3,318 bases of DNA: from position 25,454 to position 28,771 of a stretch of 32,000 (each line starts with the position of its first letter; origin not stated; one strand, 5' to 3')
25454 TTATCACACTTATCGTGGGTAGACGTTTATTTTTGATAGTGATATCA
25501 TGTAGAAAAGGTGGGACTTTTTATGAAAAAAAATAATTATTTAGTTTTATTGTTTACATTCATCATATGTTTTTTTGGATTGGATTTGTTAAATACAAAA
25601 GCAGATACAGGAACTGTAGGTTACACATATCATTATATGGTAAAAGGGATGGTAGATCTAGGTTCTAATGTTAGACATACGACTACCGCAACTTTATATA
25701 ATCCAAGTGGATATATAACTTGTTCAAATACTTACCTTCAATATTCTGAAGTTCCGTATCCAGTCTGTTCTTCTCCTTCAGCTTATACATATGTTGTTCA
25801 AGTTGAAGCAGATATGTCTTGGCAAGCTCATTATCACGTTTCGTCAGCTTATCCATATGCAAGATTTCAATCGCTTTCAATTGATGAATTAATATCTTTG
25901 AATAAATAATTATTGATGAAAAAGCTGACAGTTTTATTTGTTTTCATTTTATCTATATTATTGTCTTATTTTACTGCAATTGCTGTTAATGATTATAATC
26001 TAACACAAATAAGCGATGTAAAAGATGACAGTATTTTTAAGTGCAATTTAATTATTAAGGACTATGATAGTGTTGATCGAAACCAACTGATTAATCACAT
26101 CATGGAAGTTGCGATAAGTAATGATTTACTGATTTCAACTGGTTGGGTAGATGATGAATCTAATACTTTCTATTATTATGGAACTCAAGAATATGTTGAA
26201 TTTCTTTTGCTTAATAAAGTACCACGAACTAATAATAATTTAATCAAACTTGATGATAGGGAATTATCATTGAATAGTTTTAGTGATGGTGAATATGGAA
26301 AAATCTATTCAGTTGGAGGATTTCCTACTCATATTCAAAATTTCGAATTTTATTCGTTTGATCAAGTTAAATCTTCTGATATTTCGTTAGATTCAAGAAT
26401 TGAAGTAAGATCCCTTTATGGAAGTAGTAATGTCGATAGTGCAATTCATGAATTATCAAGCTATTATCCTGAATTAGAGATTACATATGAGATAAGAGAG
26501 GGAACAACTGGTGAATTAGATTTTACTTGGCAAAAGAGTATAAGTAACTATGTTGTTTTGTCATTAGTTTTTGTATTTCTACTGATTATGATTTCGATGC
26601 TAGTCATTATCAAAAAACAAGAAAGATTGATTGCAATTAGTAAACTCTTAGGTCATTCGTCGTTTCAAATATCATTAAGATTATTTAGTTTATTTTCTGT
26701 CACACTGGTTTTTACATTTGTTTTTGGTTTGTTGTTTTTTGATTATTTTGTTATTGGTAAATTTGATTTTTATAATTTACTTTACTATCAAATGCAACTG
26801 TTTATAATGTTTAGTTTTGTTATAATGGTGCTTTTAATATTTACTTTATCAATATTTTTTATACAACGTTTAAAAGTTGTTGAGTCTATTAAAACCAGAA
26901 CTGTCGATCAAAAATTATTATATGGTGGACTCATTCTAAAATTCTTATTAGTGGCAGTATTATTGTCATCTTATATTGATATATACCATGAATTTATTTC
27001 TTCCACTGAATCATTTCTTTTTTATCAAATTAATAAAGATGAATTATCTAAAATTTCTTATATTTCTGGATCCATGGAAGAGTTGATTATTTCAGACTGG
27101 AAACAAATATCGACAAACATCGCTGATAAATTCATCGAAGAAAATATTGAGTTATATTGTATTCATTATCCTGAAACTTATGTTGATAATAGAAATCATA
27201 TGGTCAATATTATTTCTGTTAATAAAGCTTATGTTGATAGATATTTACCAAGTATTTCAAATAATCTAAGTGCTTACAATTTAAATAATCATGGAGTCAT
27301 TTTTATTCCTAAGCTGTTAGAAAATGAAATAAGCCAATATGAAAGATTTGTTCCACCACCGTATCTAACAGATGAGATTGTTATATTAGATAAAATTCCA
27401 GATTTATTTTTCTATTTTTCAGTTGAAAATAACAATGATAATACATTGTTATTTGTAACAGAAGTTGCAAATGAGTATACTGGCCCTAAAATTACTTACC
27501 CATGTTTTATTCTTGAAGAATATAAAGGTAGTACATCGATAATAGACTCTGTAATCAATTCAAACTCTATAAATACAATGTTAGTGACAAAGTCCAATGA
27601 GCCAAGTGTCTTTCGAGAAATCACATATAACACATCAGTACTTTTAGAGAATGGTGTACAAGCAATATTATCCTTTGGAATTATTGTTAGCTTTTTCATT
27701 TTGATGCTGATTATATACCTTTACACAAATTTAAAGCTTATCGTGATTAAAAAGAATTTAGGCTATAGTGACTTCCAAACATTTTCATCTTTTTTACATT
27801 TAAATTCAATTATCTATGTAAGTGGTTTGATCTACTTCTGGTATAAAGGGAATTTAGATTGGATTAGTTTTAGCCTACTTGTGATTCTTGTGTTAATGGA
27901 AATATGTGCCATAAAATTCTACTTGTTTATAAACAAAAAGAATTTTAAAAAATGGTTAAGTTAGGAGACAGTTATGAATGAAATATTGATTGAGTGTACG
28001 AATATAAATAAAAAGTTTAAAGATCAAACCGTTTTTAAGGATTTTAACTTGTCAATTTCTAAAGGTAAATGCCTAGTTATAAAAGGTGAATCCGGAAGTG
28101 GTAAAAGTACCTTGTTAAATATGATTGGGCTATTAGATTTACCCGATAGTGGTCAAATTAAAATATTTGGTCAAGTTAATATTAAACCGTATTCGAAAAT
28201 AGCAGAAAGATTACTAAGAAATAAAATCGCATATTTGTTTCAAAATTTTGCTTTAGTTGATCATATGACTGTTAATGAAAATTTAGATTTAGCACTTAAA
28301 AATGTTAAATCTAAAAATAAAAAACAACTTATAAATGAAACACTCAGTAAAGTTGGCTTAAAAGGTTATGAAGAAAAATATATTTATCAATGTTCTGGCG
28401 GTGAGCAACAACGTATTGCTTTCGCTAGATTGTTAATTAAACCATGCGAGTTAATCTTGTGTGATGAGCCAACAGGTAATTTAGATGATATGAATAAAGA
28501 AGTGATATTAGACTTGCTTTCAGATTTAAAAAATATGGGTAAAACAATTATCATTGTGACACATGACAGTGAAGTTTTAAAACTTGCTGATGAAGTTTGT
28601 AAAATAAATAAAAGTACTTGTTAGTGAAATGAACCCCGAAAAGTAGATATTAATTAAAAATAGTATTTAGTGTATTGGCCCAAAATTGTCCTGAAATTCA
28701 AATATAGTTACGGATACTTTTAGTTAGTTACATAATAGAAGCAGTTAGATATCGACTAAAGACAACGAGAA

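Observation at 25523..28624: Secreted Tyr/Thr-rich protein, 683-aa double FtsX-like membrane protein and ABC ATPase: candidate undescribed secreted-toxin/immunity cassette with lactococcin-972-type architecture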

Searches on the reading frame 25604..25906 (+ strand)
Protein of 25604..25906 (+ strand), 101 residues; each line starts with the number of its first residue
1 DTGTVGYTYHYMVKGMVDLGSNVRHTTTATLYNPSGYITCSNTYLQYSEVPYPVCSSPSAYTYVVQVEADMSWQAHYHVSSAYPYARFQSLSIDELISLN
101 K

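Call 56: predict_structure(alignment_id=A6)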
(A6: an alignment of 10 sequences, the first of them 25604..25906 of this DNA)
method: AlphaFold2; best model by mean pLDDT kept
length: 101 residues; sequences in the alignment: 10
mean_pLDDT: 87.5   pTM: 0.74
mean pLDDT of the five models: 87.5, 86.5, 83.7, 79.4, 78.8
residues with pLDDT >= 90: 70; 70-90: 14; 50-70: 15; < 50: 2
segments of 3 or more residues with pLDDT < 50: none
pLDDT, mean of each block of 10 residues (from residue 1): 94 97 97 89 92 92 96 94 70 58 43
secondary structure, 60 per line:
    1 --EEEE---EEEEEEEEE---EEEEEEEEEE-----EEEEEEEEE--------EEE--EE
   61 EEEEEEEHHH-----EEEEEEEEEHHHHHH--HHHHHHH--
elements in order: E3-6 E10-18 E22-31 E37-45 E54-56 E59-67 E76-84 H85-90 H93-99
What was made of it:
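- On Lactococcin 972 family bacteriocin (TIGR01653 / PF09683): The AF2 model has pLDDT 87.5 and seven strands (call 56).
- The AF2 model is all-beta with pLDDT 87.5 (call 56).
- Tried and rejected: A mature-only alignment with the distant members fixed this (call 56).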

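Call 63: fold_search(model_id=the predicted structure, library=pdb)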
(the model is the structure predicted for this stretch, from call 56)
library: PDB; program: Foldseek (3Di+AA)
matches with E <= 10: 1195; with E <= 0.001: 0
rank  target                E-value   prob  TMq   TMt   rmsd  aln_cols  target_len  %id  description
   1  3i84_B                1.9e-02  0.99  0.44  0.49   6.9        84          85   21  The Crystal Structure of Human EMMPRIN N-terminal Domain 1 in P6(1)22 space group (released 2009-10-06)
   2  3isy                  3.3e-02  0.57  0.29  0.26  13.8        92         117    6  Crystal structure of an intracellular proteinase inhibitor (ipi, bsu11130) from bacillus subtilis at 2.61 A resolution (released 2009-09-15)
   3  1b9k                  3.9e-02  0.93  0.42  0.21  19.5       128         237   10  ALPHA-ADAPTIN APPENDAGE DOMAIN, FROM CLATHRIN ADAPTOR AP2 (released 1999-07-06)
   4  7skp_A                4.3e-02  0.99  0.42  0.54   3.9        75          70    8  De novo synthetic protein DIG14 (tetragonal space group) (released 2022-10-12)
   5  7skp_B                4.3e-02  0.99  0.41  0.50   4.1        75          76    9  De novo synthetic protein DIG14 (tetragonal space group) (released 2022-10-12)
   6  3b5h_D                4.3e-02  0.90  0.37  0.24   6.8        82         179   16  Crystal structure of the extracellular portion of HAb18G/CD147 (released 2008-05-06)
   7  6lz0_B                4.6e-02  0.87  0.36  0.20   6.7        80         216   16  Cryo-EM structure of human MCT1 in complex with Basigin-2 in the presence of lactate (released 2020-12-23)
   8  7ckr_B                4.8e-02  0.85  0.36  0.21   6.7        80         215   16  Cryo-EM structure of the human MCT1/Basigin-2 complex in the presence of anti-cancer drug candidate BAY-8002 in the ou (released 2020-12-23)
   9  7ljj                  6.0e-02  0.97  0.41  0.10   4.1        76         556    9  Structure of the Exo-alpha-L-galactosidase BpGH29 from Bacteroides plebeius (released 2022-02-09)
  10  6lyy_B                6.3e-02  0.82  0.36  0.20   6.7        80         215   16  Cryo-EM structure of the human MCT1/Basigin-2 complex in the presence of anti-cancer drug candidate AZD3965 in the out (released 2020-12-23)
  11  5x0t_E                7.1e-02  0.85  0.36  0.43   6.7        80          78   15  Crystal structure of CD147 C2 domain in complex with Fab of its monoclonal antibody 6H8 (released 2018-01-24)
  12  7lk7                  7.4e-02  0.96  0.41  0.10   4.1        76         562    9  Structure of the Exo-alpha-L-galactosidase BpGH29 from Bacteroides plebeius in complex with L-galactose (released 2022-02-09)
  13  7snk                  7.9e-02  0.75  0.33  0.09   5.8        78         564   12  Structure of Bacple_01702, a GH29 family glycoside hydrolase (released 2022-10-05)
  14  3i85_B                8.3e-02  0.91  0.40  0.46   5.2        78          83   22  The Crystal Structure of Human EMMPRIN N-terminal Domain 1 (released 2009-10-06)
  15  7lnp_D                8.8e-02  0.84  0.39  0.10   5.8        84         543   12  Structure of the exo-alpha-L-galactosidase BpGH29 (D264N mutant) from Bacteroides plebeius in complex with paranitroph (released 2022-02-09)
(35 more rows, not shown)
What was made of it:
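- The Ig-like sandwich prediction resembles binding modules (call 63).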

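Call 87: fold_search(model_id=the predicted structure, library=viral)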
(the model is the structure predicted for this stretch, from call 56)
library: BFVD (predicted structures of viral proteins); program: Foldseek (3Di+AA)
matches with E <= 10: 818; with E <= 0.001: 0
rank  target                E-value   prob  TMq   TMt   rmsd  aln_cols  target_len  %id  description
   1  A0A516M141            2.4e-02  0.94  0.40  0.16  17.4       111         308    8  (no name in the UniProt tables at hand)
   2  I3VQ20                6.5e-02  0.97  0.50  0.17  14.7       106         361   14  B39.5 [miniopterid betaherpesvirus 1]
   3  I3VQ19                6.9e-02  0.72  0.38  0.13  12.7       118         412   15  B39.4 [miniopterid betaherpesvirus 1]
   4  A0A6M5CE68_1          8.6e-02  0.13  0.18  0.04  16.7        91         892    9  (no name in the UniProt tables at hand)
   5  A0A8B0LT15            9.1e-02  0.77  0.36  0.39   5.5        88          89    8  Uncharacterized protein [uncultured archaeal virus]
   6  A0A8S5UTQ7            9.1e-02  0.75  0.37  0.33   6.0        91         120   10  Outer membrane protein assembly factor [Myoviridae sp. ctYA416]
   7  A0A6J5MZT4            9.1e-02  0.30  0.27  0.14  14.9        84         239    8  Uncharacterized protein [uncultured Caudovirales phage]
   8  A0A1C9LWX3            1.0e-01  0.75  0.37  0.30   7.5       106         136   10  Uncharacterized protein [Streptomyces phage Brataylor]
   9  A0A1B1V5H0            1.1e-01  0.87  0.43  0.18  10.2       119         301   13  Ubiquitin-like protein [Malacosoma sp. alphabaculovirus]
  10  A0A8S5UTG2            1.1e-01  0.95  0.45  0.35   4.8        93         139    8  Uncharacterized protein [Myoviridae sp. ctYA416]
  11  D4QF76                1.2e-01  0.41  0.33  0.20  17.1       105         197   18  Uncharacterized protein [Aeropyrum pernix bacilliform virus 1 (isolate -/Japan/Tanaka/2005)]
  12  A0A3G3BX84            1.4e-01  0.87  0.41  0.39   5.1        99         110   13  (no name in the UniProt tables at hand)
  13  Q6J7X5                1.4e-01  0.66  0.37  0.23   5.2        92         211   14  Pas56 [Actinoplanes phage phiAsp2]
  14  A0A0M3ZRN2            1.5e-01  0.91  0.44  0.30   7.5        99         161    6  Interleukin binding protein [Turkeypox virus]
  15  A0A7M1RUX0            1.5e-01  0.66  0.35  0.06   6.2        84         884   12  Uncharacterized protein [uncultured phage cr124_1]
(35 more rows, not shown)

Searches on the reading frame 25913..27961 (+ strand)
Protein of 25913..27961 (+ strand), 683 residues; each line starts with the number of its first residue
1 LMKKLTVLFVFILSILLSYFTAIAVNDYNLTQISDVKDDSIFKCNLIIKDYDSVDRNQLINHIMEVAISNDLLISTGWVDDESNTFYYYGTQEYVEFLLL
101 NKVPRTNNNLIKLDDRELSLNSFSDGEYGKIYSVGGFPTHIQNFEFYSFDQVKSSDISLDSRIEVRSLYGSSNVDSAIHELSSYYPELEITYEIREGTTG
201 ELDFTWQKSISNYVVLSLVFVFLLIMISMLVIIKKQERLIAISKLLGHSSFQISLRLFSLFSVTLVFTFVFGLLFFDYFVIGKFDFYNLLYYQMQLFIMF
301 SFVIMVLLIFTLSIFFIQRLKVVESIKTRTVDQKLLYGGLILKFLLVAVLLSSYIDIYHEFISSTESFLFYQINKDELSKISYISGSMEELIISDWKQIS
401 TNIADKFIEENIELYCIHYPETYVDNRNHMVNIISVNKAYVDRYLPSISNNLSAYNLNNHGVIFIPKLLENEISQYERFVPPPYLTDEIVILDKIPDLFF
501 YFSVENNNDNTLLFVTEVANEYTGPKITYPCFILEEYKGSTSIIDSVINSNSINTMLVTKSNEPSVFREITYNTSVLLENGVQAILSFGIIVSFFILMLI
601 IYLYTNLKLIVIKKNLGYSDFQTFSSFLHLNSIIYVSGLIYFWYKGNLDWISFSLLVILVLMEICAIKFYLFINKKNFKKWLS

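Call 3: search_protein_families(library=pfam, proteins=[window:25913-27961:+], max_evalue=1)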
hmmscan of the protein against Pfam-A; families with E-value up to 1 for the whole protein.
window:25913-27961:+ (683 aa): 2 families
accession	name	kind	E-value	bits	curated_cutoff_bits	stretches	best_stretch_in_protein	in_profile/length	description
PF07242.16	DUF1430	-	0.00057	20.5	28.2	1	589-681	5-97/100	Protein of unknown function (DUF1430)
PF07646.21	Kelch_2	-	0.35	11.4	21.3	0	124-139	7-21/48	Kelch motif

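Call 4: search_protein_families(library=ncbifam, proteins=[window:25913-27961:+], max_evalue=1)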
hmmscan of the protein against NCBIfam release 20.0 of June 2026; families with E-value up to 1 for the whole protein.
window:25913-27961:+ (683 aa): 2 families
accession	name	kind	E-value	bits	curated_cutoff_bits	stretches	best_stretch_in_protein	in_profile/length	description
TIGR01654.1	bact_immun_7tm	subfamily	4.6e-18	65.1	189.35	2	2-467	4-436/681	bacteriocin-associated integral membrane protein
NF005798.0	PRK07639.1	equivalog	0.23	11.9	100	1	591-629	38-76/91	petrobactin biosynthesis protein AsbD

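Call 30: find_homologous_proteins(query=window:25916-27961:+, max_evalue=0.001)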
Query window:25916-27961:+ (682 aa): 3 proteins with E <= 0.001 among 8000 candidates.
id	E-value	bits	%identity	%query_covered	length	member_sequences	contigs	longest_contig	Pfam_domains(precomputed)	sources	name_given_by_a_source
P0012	0.0e+0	1462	100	100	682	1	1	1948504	-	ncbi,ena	-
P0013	0.0e+0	1306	88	100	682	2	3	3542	-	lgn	-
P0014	2.6e-262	890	60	100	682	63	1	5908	-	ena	-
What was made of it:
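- Checked: The identical database protein P0012 is 682 aa (call 30).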

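Call 50: search_solved_structures(query=A4, max_evalue=1)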
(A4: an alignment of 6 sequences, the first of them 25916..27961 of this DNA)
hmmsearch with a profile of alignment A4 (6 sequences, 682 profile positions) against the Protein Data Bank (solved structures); distinct sequences matched with E-value up to 1: 2.
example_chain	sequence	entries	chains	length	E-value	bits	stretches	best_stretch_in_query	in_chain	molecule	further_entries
7f4t_B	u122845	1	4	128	0.037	15.6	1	378-442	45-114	Ptep2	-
3f89_A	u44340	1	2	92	0.91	11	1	42-86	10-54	NF-kappa-B essential modulator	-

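Call 85: search_protein_families(library=padloc, proteins=[window:25916-27961:+], max_evalue=0.001)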
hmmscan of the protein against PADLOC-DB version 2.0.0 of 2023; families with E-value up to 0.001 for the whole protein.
window:25916-27961:+ (682 aa): 0 families

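Call 97: find_encoding_contigs(protein=P0014, flank=4000, max_places=6)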
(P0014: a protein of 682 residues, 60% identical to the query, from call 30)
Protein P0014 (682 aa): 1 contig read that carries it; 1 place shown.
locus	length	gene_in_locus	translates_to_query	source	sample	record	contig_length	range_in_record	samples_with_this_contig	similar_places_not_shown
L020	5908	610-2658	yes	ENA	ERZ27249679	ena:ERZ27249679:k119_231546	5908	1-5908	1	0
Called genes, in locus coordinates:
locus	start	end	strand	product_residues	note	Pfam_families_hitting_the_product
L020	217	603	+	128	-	-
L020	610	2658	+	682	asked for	-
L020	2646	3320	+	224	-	PF02463:SMC_N (weak), PF00005:ABC_tran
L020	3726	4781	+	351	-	PF02661:Fic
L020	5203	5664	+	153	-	PF18864:AbiTii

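Call 98: find_encoding_contigs(protein=P0013, flank=4000, max_places=4)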
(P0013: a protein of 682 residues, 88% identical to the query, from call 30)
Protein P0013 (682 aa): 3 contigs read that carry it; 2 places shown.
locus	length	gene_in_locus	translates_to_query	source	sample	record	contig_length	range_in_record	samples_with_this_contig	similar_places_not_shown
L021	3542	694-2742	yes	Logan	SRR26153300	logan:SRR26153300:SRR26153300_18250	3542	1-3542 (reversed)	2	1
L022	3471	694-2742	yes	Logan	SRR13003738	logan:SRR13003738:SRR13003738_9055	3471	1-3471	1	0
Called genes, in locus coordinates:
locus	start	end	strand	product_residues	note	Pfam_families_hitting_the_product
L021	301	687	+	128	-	-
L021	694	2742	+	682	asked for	-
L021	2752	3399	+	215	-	PF02463:SMC_N (weak), PF00005:ABC_tran, PF13304:AAA_21 (faint)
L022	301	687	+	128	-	-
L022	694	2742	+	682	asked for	-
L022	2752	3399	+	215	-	PF02463:SMC_N (weak), PF00005:ABC_tran, PF13304:AAA_21 (faint)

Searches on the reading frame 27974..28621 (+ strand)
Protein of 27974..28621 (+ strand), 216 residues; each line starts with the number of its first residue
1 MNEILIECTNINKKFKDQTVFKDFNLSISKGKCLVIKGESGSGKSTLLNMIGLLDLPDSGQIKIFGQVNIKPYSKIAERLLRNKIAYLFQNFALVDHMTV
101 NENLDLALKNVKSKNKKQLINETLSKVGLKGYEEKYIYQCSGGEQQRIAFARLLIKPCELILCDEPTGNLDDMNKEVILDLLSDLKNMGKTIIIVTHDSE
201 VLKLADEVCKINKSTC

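Call 3: search_protein_families(library=pfam, proteins=[window:27974-28621:+], max_evalue=1)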
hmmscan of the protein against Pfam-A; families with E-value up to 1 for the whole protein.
window:27974-28621:+ (216 aa): 24 families
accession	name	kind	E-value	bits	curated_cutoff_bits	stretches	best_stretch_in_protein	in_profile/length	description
PF00005.33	ABC_tran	-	8.4e-32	111.1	25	1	22-167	2-136/137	ABC transporter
PF02463.25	SMC_N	-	2.3e-07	30.9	40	1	31-213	24-213/220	RecF/RecN/SMC N terminal domain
PF13304.12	AAA_21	-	6.3e-06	26.9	27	2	34-70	2-40/304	AAA domain, putative AbiEii toxin, Type IV TA system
PF20720.3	nSTAND3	-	0.00018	21.7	27.2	1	21-53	7-39/155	Novel STAND NTPase 3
PF13555.12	AAA_29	-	0.00033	20.8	27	1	21-50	12-41/61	P-loop containing region of AAA domain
PF13401.12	AAA_22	-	0.00079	20.2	27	1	30-57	4-31/130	AAA domain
PF13191.12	AAA_16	-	0.0025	18.8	32.6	1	30-91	23-85/167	AAA ATPase domain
PF03193.22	RsgA_GTPase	-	0.0029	17.9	30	1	18-51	94-126/174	RsgA GTPase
PF25199.1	nSTAND_NTPase5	-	0.0065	16.7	34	1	26-51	36-61/145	Novel STAND NTPase 5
PF09848.15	SLFN-g3_helicase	-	0.01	15.6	24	1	32-89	2-59/354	Schlafen group 3, DNA/RNA helicase domain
PF13476.12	AAA_23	-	0.03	15.4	27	1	13-53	8-41/201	AAA domain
PF13479.12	AAA_24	-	0.033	14.5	27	0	31-51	2-22/195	AAA domain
PF05729.18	NACHT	-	0.04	14.2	26.7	1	34-51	3-20/167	NACHT domain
PF24883.2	NPHP3_N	-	0.041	14.5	24.8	1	17-51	8-42/164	Nephrocystin 3, N-terminal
PF01637.24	ATPase_2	-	0.046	14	33.2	1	32-118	21-112/225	ATPase domain predominantly from Archaea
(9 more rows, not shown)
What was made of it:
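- Checked: g3: PF00005 with E = 8e-32 (call 3).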

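Call 4: search_protein_families(library=ncbifam, proteins=[window:27974-28621:+], max_evalue=1)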
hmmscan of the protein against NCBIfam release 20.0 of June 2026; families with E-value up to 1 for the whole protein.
window:27974-28621:+ (216 aa): 210 families (the best 25 are shown)
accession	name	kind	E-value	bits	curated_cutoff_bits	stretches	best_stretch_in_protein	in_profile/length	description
TIGR03608.1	L_ocin_972_ABC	subfamily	5e-77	258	254.85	1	9-211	2-206/206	putative bacteriocin export ABC transporter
TIGR02673.1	FtsE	equivalog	7.2e-52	176.2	264.85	1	6-205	2-203/214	cell division ATP-binding protein FtsE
NF038007.1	ABC_ATP_DarD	equivalog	4.2e-50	170.2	375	1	14-212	14-214/218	darobactin export ABC transporter ATP-binding protein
TIGR02211.1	LolD_lipo_ex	equivalog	5.7e-45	153.5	307.75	1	5-213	1-216/221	lipoprotein-releasing ABC transporter ATP-binding protein LolD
TIGR02982.1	heterocyst_DevA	subfamily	4e-44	150.8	295.8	1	17-213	17-216/220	ABC exporter ATP-binding subunit, DevA family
TIGR01186.1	proV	subfamily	4.4e-43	147.8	326.6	1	20-209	8-201/363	betaine/proline/choline family ABC transporter ATP-binding protein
NF008428.0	PRK11264.1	equivalog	3.4e-42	144.4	406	1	6-201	4-206/250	L-cystine ABC transporter ATP-binding protein TcyN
NF043075.1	MMSYN1_0197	equivalog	5.4e-41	140.7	550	1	5-214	2-209/341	spermidine/putrescine ABC transporter ATP-binding protein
NF007826.0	PRK10535.1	equivalog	5.5e-41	140.6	966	1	10-212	9-217/648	macrolide ABC transporter ATP-binding protein/permease MacB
TIGR02315.1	ABC_phnC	equivalog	7.3e-41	140.2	266.1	1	5-210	1-218/243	phosphonate ABC transporter ATP-binding protein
TIGR03265.1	PhnT2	equivalog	1.1e-40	140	457.7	1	6-214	5-211/353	putative 2-aminoethylphosphonate ABC transporter ATP-binding protein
NF007027.0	PRK09493.1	equivalog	1.9e-40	138.7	379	1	5-200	1-197/240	glutamine ABC transporter ATP-binding protein GlnQ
TIGR00968.1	3a0106s01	subfamily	5.3e-40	137.4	342.75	1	6-213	1-206/237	sulfate ABC transporter ATP-binding protein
NF040933.2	ABC_arch_GlcV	equivalog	2.7e-39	135.1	450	1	6-214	3-218/357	glucose ABC transporter ATP-binding protein GlcV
NF008513.0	PRK11432.1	equivalog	3.5e-39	134.7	496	1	3-214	4-213/351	ferric ABC transporter ATP-binding protein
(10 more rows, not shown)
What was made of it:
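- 27974..28624 (+): g3: 216-aa ABC ATPase of the lactococcin-972-type subfamily. TIGR03608 scores 258 bits against a cut-off of 254.85, and the next-best family FtsE scores 176 (call 4).
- On TIGR03608 L_ocin_972_ABC (putative bacteriocin export ABC ATPase): g3 scores 258.0 bits against a cut-off of 254.85, and the next family, FtsE, scores 176 (call 4).
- g3 passes TIGR03608 (call 4).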

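Call 85: search_protein_families(library=padloc, proteins=[window:27974-28621:+], max_evalue=0.001)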
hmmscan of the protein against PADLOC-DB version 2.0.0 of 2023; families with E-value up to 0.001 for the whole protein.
window:27974-28621:+ (216 aa): 17 families
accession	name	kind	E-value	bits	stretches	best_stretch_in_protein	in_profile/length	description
PDLC04135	mad3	-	6.1e-33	112.9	2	82-213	220-339/374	mads_3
PDLC04140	mad8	-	1.2e-09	36.1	1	17-202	12-237/314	mads_8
PDLC04213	HEC-02A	-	1.8e-09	35.6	1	157-205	231-279/337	-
PDLC03859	LmuB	-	1.6e-06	25.6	0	4-51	8-44/611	-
PDLC03878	NsnB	-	1.8e-06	25.9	1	148-203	227-282/345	-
PDLC02335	AbiLi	-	2.4e-06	24.8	1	13-204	59-243/326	AbiLi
PDLC02914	ATPase-Toprim_I-B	-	7.9e-06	23.3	0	23-111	17-102/443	-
PDLC02980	AriA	-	2.1e-05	22.7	0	35-85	3-57/304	-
PDLC03865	LmuB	-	5e-05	19.7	1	156-201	931-977/1007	-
PDLC00303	PtuA1|PtuA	-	6e-05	20.3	0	103-198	180-278/386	AAA ATPase domain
PDLC04164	AriA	-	0.00016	19.3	0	100-199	138-233/253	-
PDLC04541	PDC-M25A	-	0.00023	18.4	0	21-64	13-54/380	-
PDLC04032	PD-T4-4_A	-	0.00026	18.1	1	150-202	339-391/474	-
PDLC00292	PtuA1|PtuA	-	0.00059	16.3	1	27-103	331-403/726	AAA ATPase domain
PDLC04664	PDC-M47A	-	0.0007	16.6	0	153-205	317-369/461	-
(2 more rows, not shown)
